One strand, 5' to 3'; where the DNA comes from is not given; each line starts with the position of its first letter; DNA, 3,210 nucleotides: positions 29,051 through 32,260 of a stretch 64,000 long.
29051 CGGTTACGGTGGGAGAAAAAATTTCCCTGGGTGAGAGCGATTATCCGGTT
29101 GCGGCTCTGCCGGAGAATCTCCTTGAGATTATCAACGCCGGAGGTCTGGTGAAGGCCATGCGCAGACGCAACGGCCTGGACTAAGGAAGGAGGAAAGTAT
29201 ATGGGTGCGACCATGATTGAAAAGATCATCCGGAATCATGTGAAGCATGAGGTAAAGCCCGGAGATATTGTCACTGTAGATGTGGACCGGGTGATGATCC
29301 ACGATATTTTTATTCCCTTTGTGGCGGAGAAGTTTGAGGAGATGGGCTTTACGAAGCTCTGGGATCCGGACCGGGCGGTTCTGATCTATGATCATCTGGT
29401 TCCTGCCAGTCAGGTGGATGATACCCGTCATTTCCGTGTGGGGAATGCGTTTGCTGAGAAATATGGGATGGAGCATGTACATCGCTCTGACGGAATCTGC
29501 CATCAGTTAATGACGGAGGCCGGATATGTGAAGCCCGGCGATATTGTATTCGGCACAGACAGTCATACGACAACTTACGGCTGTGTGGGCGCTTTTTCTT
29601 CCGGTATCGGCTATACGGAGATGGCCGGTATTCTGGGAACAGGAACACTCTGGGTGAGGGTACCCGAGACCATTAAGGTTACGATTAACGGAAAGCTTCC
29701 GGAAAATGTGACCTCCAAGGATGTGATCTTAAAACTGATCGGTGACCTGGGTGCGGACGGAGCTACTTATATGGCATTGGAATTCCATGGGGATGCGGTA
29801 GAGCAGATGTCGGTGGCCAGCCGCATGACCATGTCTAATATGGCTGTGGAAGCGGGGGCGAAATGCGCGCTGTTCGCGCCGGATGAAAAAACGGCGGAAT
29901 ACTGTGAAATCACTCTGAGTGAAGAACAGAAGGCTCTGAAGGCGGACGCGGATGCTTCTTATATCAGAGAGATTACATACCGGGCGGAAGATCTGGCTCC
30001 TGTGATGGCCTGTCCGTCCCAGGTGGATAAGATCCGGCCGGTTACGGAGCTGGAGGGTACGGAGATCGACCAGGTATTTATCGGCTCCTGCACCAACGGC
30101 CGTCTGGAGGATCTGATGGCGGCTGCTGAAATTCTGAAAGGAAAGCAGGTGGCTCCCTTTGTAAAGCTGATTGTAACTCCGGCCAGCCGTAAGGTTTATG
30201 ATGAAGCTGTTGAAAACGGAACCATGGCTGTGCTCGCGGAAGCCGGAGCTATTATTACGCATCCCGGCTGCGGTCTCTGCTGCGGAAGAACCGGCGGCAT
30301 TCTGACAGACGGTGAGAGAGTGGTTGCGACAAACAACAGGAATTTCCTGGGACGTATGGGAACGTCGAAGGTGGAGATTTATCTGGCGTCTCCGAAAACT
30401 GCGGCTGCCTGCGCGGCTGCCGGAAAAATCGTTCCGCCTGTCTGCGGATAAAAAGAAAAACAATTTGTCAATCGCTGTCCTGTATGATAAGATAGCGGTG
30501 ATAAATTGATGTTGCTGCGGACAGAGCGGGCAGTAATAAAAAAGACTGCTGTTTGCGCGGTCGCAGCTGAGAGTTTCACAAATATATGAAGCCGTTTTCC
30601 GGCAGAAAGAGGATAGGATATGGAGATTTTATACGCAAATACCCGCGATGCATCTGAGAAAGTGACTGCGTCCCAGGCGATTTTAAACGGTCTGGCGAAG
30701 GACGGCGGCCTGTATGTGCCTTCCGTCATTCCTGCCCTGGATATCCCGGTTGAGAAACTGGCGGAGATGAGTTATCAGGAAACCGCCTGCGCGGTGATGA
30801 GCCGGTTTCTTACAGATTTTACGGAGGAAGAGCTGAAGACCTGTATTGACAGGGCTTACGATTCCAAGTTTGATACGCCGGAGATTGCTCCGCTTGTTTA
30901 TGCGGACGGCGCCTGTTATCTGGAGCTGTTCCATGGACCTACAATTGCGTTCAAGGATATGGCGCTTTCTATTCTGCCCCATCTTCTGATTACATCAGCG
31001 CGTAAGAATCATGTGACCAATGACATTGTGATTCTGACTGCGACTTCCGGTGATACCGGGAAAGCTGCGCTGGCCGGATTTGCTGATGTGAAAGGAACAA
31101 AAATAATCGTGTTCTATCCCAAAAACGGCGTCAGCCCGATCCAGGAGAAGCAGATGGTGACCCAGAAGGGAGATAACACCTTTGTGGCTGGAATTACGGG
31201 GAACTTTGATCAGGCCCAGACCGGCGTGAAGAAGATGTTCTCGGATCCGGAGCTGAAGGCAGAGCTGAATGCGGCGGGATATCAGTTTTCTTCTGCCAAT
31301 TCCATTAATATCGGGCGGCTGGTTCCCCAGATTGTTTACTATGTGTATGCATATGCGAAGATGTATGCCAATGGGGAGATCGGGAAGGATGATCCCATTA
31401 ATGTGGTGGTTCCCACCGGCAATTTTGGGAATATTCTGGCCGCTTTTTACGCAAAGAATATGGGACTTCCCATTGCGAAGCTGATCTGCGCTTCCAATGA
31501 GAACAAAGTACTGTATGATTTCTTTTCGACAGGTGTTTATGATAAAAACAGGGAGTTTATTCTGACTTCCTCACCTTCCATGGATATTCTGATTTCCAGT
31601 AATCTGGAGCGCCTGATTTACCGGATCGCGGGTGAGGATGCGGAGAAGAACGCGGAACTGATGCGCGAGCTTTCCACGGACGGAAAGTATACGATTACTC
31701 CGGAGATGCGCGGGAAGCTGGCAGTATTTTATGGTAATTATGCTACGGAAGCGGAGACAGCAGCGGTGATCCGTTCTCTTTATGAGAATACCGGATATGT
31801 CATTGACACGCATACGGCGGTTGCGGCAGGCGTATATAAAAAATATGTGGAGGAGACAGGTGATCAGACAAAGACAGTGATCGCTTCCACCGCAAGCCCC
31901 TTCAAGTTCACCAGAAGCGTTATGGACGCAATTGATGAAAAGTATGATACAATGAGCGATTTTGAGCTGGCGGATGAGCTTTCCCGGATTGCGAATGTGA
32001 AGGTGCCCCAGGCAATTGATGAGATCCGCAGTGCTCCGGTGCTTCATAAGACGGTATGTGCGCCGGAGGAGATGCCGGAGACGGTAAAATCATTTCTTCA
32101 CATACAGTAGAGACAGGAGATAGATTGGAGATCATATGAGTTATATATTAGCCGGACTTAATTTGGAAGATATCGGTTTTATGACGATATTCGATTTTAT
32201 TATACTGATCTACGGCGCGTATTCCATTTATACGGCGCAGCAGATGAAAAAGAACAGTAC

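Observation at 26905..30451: Two divergent LeuD-LeuC-family pairs in tandem with no leuA or leuB in the window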

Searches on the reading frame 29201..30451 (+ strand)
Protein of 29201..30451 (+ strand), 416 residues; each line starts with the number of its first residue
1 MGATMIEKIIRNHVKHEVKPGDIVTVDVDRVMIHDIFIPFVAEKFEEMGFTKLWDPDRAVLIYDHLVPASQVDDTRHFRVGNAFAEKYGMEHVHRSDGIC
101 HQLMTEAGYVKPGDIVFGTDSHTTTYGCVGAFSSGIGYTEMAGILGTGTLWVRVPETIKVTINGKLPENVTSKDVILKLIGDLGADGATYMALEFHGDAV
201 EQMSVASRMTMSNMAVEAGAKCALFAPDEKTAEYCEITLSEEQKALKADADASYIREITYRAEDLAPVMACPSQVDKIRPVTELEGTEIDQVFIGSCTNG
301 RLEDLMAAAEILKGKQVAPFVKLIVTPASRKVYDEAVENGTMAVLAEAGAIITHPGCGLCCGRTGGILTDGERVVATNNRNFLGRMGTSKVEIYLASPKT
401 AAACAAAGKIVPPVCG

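Call 4: search_protein_families(library=ncbifam, proteins=[window:29201-30451:+], max_evalue=0.00001)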
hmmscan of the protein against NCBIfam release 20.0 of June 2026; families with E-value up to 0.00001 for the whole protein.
window:29201-30451:+ (416 aa): 19 families
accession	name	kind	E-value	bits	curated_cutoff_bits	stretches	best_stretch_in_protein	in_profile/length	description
NF001614.1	PRK00402.1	subfamily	3.4e-164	546.5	385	1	4-413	2-414/415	aconitase/3-isopropylmalate dehydratase large subunit family protein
TIGR01343.1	hacA_fam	subfamily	3.9e-160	532.9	385.7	1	4-413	1-411/412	homoaconitate hydratase family protein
TIGR02086.1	IPMI_arch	subfamily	1.2e-155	518.3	410.15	1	4-413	2-409/411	3-isopropylmalate dehydratase/homoaconitate hydratase family large subunit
NF040615.1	HacA_Meth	equivalog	2.1e-133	445.1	550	1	4-410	2-415/419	homoaconitase large subunit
TIGR02083.1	LEU2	equivalog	3.9e-132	441.1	610.65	1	4-413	2-416/419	3-isopropylmalate dehydratase large subunit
NF005558.0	PRK07229.1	equivalog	9.5e-101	338.3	612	1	1-413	1-412/647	aconitate hydratase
NF009116.0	PRK12466.1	subfamily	6.6e-100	334.9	531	2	2-273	4-295/472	3-isopropylmalate dehydratase large subunit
NF004016.0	PRK05478.1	subfamily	4.2e-89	299.2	510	2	2-270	3-290/468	3-isopropylmalate dehydratase large subunit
TIGR01342.1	acon_putative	hypoth_equivalog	1.8e-87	294.1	719.15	1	4-413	1-409/655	putative aconitate hydratase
TIGR00170.1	leuC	equivalog_domain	1.5e-77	261.2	560.25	2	1-281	1-300/466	3-isopropylmalate dehydratase large subunit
TIGR00139.1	h_aconitase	equivalog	2.4e-73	247.7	529.9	2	17-231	21-236/709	homoaconitase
NF006690.0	PRK09238.1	equivalog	8.2e-48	163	782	2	241-410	644-811/852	bifunctional aconitate hydratase 2/2-methylisocitrate dehydratase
TIGR01340.1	aconitase_mito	equivalog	2.7e-43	148.3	825.35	1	82-410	118-472/745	aconitate hydratase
NF006757.0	PRK09277.1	subfamily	1.7e-35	122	686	2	99-244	180-335/888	aconitate hydratase AcnA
TIGR00117.1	acnB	equivalog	4.5e-35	120.7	1287.2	1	244-410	646-809/844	bifunctional aconitate hydratase 2/2-methylisocitrate dehydratase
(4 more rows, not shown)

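Call 5: search_protein_families(library=pfam, proteins=[window:29201-30451:+], max_evalue=0.001)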
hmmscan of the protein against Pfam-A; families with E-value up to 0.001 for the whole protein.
window:29201-30451:+ (416 aa): 2 families
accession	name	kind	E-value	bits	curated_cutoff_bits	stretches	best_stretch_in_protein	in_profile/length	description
PF00330.25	Aconitase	-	7.4e-103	345.4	28.7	2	7-283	1-305/463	Aconitase family (aconitate hydratase)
PF04412.18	AcnX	-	7.1e-05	22.1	31.5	1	282-378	284-374/400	Aconitase X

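Call 14: find_homologous_proteins(query=window:29201-30451:+, max_evalue=1e-20)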
Query window:29201-30451:+ (416 aa): 7997 proteins with E <= 1e-20 among 8000 candidates; the best 120 are listed.
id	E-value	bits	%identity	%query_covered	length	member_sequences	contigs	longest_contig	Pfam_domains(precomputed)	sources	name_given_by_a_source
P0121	0.0e+0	1009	79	98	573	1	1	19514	PF28406.1,PF00330.26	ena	-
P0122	1.4e-271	918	98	100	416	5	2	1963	PF00330.26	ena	-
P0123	2.8e-261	884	93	100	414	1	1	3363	PF00330.26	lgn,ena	-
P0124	1.1e-259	879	93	99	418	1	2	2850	PF00330.26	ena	-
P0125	2.2e-259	878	93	99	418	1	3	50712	PF00330.26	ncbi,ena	-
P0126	2.3e-259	878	93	100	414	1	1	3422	PF00330.26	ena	-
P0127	2.6e-259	878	93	100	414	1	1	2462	PF00330.26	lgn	-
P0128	3.4e-259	877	93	99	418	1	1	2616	PF00330.26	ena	-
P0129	3.9e-259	877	93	99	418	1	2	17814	PF00330.26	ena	-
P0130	4.1e-259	877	93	99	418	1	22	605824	PF00330.26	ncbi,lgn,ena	-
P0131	5.0e-259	877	93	100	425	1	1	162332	PF00330.26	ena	-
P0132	5.3e-259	877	93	99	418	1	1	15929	PF00330.26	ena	-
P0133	5.9e-259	877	93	99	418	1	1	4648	PF00330.26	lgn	-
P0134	6.2e-259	877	93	99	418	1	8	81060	PF00330.26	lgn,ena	-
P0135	6.8e-259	876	93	99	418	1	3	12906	PF00330.26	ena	-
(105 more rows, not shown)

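Call 24: search_solved_structures(query=window:29201-30451:+, max_evalue=1e-20, show_alignments=2)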
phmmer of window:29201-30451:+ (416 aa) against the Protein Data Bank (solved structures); distinct sequences matched with E-value up to 1e-20: 13.
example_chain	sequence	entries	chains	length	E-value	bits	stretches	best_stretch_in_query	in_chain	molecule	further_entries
4nqy_A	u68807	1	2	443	5.8e-121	407.3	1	1-413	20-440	Isopropylmalate/citramalate isomerase large subunit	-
4kp1_A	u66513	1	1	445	5.9e-121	407.3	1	1-413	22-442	Isopropylmalate/citramalate isomerase large subunit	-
4kp2_A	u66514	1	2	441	1.3e-105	356.8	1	4-410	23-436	Homoaconitase large subunit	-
1aco_A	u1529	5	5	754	2.1e-35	125.6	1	4-410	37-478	ACONITASE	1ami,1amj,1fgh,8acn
1nis_A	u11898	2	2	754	2.2e-35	125.6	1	4-410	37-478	ACONITASE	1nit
1b0m_A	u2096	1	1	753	2.9e-35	125.1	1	4-410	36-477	PROTEIN (ACONITASE)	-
1b0k_A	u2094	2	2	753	2.9e-35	125.1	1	4-410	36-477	PROTEIN (ACONITASE) | MITOCHONDRIAL ACONITASE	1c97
1c96_A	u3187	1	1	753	2.9e-35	125.1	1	4-410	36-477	MITOCHONDRIAL ACONITASE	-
1b0j_A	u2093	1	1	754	2.9e-35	125.1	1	4-410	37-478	ACONITATE HYDRATASE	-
5acn_A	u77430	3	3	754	2.9e-35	125.1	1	4-410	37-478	ACONITASE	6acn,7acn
1l5j_A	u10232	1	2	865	8.7e-30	107.1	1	244-413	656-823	Aconitate hydratase 2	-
2b3x_A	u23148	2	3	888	2.7e-25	92.3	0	97-245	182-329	Iron-responsive element binding protein 1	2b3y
3sn2_A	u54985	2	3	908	4.3e-23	85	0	92-246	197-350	Cytoplasmic aconitate hydratase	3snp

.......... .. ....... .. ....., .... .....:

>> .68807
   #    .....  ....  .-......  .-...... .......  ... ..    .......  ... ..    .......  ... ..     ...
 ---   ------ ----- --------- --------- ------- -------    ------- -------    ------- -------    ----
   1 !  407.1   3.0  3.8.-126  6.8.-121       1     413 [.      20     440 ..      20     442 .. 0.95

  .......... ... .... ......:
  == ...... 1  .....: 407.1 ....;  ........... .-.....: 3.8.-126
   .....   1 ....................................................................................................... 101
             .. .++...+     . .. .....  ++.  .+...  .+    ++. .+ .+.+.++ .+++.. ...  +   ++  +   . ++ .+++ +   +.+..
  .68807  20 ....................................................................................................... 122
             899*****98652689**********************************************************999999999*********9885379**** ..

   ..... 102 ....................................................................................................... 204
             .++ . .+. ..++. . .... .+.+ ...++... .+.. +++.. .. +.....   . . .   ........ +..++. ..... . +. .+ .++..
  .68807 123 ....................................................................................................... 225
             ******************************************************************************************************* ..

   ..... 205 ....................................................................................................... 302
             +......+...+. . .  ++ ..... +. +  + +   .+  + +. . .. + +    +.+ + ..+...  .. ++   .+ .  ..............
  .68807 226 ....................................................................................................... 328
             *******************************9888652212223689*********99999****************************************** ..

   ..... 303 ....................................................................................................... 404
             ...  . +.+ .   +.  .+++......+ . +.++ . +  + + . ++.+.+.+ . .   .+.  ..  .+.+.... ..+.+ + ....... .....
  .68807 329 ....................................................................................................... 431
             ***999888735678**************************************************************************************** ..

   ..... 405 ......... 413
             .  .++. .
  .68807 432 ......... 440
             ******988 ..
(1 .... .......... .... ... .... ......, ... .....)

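Call 56: search_protein_representatives(protein=window:29201-30451:+)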
Query: 416 residues. Proteins with E-value up to 0.001 (for the whole library): 13713; up to 1e-10: 6557; up to 1e-30: 1483. The best 150 are listed.
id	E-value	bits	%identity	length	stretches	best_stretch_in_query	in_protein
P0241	3.3e-174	595.9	82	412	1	1-319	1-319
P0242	1.1e-164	564.5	61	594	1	4-412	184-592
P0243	3.2e-159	546.5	79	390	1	103-411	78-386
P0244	1.0e-140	485.6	80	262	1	1-262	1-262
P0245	3.2e-138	477.4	78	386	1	1-269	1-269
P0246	4.9e-137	473.5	78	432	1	1-267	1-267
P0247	8.2e-135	466.2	83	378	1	1-247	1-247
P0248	1.9e-132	458.4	49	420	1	1-413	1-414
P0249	4.8e-128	443.9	51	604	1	4-413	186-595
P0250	1.8e-121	422.2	82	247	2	249-413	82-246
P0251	4.4e-121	421.0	76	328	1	1-240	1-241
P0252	1.0e-111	390.1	46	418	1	1-413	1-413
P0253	1.4e-111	389.7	83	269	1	1-209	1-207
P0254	1.8e-110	386.0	78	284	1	162-386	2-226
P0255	1.6e-108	379.6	44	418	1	1-413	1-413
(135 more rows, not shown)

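Call 78: find_encoding_contigs(protein=P0248, flank=8000, max_places=4)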
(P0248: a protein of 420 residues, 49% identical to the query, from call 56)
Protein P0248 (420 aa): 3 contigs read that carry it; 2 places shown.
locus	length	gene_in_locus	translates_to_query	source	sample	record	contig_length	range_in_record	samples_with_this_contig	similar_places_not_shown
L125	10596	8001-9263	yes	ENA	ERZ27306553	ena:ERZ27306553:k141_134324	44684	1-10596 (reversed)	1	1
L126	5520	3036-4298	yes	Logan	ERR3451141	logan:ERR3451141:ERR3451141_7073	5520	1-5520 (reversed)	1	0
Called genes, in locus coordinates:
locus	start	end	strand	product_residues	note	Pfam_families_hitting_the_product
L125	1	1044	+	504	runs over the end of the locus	PF00149:Metallophos, PF02872:5_nucleotid_C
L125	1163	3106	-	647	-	PF00330:Aconitase, PF00694:Aconitase_C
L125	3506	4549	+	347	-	PF00356:LacI, PF00532:Peripla_BP_1, PF13377:Peripla_BP_3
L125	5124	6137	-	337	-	PF00356:LacI, PF00532:Peripla_BP_1 (weak), PF13377:Peripla_BP_3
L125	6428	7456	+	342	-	PF00330:Aconitase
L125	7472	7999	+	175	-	PF00694:Aconitase_C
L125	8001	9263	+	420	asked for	PF00330:Aconitase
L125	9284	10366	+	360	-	PF00180:Iso_dh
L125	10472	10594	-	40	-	PF14202:TnpW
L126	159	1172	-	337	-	PF00356:LacI, PF00532:Peripla_BP_1 (weak), PF13377:Peripla_BP_3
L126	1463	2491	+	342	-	PF00330:Aconitase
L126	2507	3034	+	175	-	PF00694:Aconitase_C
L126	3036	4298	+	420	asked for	PF00330:Aconitase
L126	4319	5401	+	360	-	PF00180:Iso_dh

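Call 79: find_encoding_contigs(protein=P0242, flank=8000, max_places=4)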
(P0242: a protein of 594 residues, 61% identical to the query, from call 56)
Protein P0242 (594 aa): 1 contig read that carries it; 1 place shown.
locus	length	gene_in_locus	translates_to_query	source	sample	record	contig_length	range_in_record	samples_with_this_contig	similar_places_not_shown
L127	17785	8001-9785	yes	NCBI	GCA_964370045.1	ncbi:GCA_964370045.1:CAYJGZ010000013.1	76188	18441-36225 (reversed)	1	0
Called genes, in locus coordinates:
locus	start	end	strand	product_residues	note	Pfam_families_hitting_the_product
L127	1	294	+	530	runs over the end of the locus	PF00005:ABC_tran, PF13304:AAA_21 (faint), PF00005:ABC_tran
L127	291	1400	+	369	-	PF02653:BPD_transp_2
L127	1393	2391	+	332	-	PF02653:BPD_transp_2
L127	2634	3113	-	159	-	PF03073:TspO_MBR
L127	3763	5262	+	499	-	PF00478:IMPDH, PF01070:FMN_dh (weak), PF00571:CBS (faint)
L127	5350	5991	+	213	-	PF00156:Pribosyltran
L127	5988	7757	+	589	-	PF00694:Aconitase_C, PF00330:Aconitase, PF28406:AcnX_3rd (weak)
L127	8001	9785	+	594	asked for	PF00694:Aconitase_C, PF00330:Aconitase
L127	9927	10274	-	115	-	PF13192:Thioredoxin_3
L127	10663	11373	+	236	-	PF01925:TauE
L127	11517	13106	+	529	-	PF02368:Big_2, PF26918:Ig_Eae (weak)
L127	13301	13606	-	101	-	PF05437:AzlD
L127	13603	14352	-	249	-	PF03591:AzlC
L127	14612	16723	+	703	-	PF02743:dCache_1, PF22673:MCP-like_PDC_1 (weak), PF00512:HisKA, PF02518:HATPase_c, PF00072:Response_reg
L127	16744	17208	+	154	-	PF03061:4HBT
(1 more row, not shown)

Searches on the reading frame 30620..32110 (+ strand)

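Call 4: search_protein_families(library=ncbifam, proteins=[window:30620-32110:+], max_evalue=0.00001)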
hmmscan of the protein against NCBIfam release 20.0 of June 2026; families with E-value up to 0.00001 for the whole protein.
window:30620-32110:+ (496 aa): 1 family
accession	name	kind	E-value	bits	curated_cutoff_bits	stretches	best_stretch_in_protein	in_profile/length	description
TIGR00260.1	thrC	equivalog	1.3e-70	238.3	167.1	1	69-441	12-334/340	threonine synthase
